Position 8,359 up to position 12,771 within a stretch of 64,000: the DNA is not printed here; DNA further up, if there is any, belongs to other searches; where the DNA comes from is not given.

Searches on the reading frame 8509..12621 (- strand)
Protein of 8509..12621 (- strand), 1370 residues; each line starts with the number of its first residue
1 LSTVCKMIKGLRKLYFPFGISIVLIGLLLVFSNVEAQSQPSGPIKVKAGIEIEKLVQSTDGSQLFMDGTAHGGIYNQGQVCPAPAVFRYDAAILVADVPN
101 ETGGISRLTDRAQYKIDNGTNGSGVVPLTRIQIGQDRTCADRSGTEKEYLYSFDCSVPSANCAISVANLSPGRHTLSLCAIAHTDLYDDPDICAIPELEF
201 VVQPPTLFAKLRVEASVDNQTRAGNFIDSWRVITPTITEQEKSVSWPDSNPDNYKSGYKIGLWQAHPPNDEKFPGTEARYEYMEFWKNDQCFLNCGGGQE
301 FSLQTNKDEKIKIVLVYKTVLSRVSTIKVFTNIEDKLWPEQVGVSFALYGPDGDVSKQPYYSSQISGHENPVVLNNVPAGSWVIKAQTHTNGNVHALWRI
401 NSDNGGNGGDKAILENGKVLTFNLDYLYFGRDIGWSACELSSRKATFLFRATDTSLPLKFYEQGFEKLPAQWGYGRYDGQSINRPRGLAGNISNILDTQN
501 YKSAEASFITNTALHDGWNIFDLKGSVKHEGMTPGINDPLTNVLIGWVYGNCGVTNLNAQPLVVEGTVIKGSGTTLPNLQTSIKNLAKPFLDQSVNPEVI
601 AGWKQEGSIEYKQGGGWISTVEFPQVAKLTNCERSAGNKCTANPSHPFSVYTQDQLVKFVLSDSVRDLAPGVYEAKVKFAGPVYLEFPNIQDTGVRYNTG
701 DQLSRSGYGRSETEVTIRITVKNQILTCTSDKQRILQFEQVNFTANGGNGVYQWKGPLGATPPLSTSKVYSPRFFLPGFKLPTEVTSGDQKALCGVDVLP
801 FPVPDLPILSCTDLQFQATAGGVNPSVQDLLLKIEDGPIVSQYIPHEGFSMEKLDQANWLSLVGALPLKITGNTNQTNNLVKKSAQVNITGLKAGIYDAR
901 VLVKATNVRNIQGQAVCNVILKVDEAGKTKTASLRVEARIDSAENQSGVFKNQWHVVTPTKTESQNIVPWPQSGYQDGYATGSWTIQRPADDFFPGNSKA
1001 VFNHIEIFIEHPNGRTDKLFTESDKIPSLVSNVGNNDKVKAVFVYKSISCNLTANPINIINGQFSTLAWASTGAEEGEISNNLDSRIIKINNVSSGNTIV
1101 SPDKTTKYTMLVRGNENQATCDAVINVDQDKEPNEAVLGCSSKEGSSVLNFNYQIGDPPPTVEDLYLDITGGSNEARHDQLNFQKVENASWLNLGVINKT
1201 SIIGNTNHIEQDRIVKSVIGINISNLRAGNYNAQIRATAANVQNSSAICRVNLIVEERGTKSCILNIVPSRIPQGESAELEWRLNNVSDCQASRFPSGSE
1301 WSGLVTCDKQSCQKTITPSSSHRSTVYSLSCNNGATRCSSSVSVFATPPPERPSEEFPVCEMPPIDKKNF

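Call 3: search_protein_families(library=pfam, proteins=[window:8509-12621:-], max_evalue=0.1)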
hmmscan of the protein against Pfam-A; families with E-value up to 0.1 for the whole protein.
window:8509-12621:- (1370 aa): 1 family
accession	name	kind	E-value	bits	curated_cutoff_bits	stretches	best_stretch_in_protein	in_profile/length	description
PF07495.19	Y_Y_Y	-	0.013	15.9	26.6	0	1221-1255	30-64/65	Y_Y_Y domain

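Call 4: search_protein_families(library=ncbifam, proteins=[window:8509-12621:-], max_evalue=0.1)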
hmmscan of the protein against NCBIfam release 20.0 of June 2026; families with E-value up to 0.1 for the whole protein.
window:8509-12621:- (1370 aa): 1 family
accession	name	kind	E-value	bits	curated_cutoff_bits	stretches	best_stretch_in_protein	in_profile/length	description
NF003242.0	PRK04200.1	equivalog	0.022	13.6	426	1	1216-1318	61-161/395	cofactor-independent phosphoglycerate mutase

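Call 66: search_solved_structures(query=window:8509-12621:-, max_evalue=0.01)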
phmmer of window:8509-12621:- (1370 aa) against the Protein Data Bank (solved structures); distinct sequences matched with E-value up to 0.01: 0.
